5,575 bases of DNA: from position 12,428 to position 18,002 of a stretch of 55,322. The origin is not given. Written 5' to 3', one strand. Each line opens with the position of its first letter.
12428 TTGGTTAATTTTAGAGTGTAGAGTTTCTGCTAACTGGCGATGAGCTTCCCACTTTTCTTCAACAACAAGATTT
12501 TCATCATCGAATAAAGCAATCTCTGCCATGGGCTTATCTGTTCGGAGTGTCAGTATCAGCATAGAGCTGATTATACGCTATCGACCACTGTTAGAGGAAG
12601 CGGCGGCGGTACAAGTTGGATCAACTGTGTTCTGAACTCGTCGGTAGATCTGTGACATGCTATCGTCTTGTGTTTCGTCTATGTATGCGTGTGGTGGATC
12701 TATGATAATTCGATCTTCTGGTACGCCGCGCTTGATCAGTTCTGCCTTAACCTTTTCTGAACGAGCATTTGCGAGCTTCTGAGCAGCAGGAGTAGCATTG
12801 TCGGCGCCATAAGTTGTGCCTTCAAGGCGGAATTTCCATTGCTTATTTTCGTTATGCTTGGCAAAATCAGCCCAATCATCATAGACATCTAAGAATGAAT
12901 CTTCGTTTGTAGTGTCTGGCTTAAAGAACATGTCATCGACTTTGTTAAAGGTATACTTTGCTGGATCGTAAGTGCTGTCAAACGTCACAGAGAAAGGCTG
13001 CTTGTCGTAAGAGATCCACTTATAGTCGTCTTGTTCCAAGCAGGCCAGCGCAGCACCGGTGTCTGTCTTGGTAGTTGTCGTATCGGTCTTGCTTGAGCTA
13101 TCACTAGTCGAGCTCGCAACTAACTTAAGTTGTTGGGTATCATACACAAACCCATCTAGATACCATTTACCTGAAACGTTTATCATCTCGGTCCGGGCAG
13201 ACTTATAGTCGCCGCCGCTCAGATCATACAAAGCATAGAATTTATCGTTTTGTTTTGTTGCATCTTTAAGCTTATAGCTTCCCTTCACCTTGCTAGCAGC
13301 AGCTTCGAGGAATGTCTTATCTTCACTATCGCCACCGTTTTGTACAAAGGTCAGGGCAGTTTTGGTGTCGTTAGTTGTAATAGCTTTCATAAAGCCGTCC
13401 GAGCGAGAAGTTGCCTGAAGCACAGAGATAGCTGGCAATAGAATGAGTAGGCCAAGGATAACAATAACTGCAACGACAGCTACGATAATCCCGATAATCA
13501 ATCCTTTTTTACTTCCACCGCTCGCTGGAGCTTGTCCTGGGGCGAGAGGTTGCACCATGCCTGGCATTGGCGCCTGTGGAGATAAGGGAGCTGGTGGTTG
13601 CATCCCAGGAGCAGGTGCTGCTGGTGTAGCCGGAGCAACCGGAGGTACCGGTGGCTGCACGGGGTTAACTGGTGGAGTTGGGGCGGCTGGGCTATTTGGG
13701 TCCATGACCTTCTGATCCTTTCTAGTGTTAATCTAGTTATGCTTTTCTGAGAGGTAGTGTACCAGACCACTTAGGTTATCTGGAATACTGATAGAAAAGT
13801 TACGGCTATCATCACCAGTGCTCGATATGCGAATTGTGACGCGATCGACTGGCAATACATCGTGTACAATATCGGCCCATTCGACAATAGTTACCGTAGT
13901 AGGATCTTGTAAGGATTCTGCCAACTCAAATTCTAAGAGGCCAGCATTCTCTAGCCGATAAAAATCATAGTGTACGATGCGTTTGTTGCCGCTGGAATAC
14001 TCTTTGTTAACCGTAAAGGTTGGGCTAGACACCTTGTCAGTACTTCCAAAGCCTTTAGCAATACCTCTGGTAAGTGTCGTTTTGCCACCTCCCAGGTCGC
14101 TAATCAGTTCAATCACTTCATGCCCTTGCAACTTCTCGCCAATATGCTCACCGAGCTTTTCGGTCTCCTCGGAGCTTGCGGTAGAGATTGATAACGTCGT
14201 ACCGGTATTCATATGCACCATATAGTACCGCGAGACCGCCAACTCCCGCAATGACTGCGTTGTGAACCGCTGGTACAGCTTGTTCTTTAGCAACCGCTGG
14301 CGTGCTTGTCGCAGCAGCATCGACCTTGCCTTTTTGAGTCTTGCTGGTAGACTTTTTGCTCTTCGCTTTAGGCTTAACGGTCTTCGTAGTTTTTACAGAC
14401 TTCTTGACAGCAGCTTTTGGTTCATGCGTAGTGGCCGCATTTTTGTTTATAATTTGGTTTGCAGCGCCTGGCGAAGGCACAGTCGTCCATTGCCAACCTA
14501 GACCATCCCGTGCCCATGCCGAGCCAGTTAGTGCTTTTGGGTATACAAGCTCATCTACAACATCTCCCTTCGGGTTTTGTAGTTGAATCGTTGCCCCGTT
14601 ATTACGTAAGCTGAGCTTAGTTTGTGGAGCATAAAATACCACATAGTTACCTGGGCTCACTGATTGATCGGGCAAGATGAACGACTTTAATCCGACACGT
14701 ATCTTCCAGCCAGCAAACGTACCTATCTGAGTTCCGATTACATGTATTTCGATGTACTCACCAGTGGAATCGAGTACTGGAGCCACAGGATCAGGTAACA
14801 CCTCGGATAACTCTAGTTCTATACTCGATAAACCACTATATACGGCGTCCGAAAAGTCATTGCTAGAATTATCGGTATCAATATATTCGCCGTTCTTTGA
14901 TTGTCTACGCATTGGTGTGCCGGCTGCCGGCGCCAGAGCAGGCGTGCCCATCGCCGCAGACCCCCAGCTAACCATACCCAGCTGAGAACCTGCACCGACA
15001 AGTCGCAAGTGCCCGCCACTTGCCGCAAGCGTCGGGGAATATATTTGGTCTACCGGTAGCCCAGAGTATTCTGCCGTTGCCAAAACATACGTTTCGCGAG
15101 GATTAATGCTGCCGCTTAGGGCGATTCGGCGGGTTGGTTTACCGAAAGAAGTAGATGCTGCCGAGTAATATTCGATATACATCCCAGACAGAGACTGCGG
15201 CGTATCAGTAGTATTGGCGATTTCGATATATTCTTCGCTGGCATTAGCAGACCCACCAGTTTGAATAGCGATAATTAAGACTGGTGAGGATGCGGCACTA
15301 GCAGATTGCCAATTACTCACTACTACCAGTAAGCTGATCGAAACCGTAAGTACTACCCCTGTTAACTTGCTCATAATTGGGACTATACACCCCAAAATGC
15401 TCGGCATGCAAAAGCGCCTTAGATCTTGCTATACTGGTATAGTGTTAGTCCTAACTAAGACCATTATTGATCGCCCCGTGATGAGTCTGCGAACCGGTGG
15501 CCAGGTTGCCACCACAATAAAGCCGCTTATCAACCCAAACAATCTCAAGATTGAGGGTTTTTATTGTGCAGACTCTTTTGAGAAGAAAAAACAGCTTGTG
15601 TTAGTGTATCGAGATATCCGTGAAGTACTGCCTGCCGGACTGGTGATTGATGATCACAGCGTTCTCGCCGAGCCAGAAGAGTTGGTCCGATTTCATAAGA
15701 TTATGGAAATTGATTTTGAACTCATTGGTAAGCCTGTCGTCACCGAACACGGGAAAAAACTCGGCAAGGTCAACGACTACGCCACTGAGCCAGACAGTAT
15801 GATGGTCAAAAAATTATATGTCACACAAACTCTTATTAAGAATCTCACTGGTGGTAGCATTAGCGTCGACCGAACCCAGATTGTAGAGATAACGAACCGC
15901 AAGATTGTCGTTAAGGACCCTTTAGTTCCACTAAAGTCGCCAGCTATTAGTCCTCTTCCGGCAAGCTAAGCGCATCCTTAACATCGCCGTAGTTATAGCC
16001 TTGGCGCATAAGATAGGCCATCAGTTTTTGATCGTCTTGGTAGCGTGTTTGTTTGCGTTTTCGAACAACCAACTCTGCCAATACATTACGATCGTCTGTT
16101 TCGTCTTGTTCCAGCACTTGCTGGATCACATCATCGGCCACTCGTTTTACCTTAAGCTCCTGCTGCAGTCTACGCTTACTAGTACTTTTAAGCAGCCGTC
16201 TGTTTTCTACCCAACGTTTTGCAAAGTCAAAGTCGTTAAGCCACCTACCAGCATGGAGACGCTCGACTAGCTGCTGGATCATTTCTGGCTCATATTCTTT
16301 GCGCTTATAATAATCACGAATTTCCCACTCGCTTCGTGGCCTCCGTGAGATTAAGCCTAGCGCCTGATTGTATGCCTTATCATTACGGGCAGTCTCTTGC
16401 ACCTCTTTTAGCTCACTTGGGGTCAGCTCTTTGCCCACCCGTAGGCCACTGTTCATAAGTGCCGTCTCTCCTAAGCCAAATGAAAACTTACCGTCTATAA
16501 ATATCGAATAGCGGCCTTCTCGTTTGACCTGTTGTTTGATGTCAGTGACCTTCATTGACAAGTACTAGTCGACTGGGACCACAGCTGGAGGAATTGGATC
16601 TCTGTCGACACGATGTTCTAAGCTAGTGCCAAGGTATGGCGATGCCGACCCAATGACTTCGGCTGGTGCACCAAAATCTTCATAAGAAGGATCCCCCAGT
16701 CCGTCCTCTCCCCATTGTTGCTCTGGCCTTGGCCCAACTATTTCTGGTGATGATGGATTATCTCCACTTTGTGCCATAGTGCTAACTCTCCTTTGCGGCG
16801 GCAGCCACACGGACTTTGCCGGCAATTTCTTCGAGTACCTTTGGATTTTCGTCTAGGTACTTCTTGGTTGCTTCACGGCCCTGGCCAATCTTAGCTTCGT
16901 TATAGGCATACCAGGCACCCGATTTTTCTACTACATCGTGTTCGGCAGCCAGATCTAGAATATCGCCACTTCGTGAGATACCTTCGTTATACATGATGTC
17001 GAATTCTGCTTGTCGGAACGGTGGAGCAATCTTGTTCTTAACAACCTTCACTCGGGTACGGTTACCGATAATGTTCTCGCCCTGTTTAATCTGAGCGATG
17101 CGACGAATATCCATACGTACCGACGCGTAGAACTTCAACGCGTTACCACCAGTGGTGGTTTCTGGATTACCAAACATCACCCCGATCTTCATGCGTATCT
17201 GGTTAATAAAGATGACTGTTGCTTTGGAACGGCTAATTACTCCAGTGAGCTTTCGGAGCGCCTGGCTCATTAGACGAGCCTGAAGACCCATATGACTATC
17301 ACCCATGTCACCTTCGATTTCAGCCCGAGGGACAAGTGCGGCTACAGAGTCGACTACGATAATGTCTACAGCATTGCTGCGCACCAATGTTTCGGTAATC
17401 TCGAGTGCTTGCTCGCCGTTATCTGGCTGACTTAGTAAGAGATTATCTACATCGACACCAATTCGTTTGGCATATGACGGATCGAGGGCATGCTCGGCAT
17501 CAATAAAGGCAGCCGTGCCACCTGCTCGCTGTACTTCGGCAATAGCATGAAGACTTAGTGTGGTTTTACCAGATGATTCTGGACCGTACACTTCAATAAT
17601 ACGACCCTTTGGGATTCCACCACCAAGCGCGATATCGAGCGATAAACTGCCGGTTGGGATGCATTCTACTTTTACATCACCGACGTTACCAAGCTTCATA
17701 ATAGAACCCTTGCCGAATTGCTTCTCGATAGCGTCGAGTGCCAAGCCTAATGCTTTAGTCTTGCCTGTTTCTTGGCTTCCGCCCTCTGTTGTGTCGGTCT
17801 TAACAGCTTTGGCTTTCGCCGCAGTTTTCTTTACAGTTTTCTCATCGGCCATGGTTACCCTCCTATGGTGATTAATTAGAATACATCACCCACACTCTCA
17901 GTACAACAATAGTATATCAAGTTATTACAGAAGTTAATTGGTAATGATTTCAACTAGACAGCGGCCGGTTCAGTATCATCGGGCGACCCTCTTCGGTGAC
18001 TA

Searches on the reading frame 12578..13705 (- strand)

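Call 63: search_protein_families(library=pfam, proteins=[window:12578-13705:-], max_evalue=0.001)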
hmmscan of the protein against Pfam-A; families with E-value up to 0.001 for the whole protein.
window:12578-13705:- (375 aa): 1 family
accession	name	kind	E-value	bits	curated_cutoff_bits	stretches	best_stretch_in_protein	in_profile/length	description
PF00691.25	OmpA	-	8e-06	26.6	27.2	1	276-335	18-76/98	OmpA family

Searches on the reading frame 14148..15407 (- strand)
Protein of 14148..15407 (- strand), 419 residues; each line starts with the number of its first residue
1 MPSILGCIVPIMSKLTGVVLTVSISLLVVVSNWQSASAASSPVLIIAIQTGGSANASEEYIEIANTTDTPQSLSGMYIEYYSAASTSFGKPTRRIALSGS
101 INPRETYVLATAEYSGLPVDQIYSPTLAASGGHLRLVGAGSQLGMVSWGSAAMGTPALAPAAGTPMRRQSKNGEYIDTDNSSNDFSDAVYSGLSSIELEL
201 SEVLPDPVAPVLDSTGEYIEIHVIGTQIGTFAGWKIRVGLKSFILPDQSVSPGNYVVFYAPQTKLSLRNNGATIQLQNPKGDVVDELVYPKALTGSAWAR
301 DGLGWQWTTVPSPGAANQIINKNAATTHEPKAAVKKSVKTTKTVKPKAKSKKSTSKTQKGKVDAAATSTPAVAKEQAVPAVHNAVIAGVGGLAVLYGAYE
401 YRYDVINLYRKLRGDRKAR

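Call 63: search_protein_families(library=pfam, proteins=[window:14148-15407:-], max_evalue=0.001)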
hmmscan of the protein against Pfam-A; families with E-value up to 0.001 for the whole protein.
window:14148-15407:- (419 aa): 1 family
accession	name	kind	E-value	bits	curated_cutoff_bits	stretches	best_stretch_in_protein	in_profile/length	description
PF00932.25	LTD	-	8.2e-21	74.9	34.3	2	37-115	2-73/109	Lamin Tail Domain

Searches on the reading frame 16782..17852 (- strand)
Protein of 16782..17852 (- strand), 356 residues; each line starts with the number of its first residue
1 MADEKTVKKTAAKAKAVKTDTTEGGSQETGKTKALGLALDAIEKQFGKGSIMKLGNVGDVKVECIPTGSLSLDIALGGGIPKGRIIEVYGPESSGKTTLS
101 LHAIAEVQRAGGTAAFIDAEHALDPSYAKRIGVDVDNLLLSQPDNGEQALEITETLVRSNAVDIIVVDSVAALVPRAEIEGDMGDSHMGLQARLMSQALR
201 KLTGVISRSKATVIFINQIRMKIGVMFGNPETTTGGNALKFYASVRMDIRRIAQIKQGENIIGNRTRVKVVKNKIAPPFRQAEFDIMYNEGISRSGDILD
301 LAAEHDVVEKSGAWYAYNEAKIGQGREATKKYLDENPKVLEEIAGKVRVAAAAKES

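Call 64: search_protein_families(library=pfam, proteins=[window:16782-17852:-], max_evalue=0.001)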
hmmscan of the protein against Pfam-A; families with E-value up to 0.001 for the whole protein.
window:16782-17852:- (356 aa): 7 families
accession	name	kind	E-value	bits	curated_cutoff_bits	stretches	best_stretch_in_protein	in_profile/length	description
PF00154.27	RecA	-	8.5e-143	474.9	27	1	33-293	1-262/262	recA bacterial DNA recombination protein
PF21096.2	RecA_C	-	2e-24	85.9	27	1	296-350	1-55/57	RecA C-terminal domain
PF08423.17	Rad51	-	2.1e-12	47.3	22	1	62-251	5-211/244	Rad51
PF06745.19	ATPase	-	6.3e-08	32.7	26.6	1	65-241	1-178/231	KaiC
PF01637.24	ATPase_2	-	3.2e-05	24.3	33.2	1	84-209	21-108/225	ATPase domain predominantly from Archaea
PF13479.12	AAA_24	-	0.00022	21.6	27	1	86-175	5-78/195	AAA domain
PF13481.12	AAA_25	-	0.00032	20.8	27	0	76-122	26-83/195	AAA domain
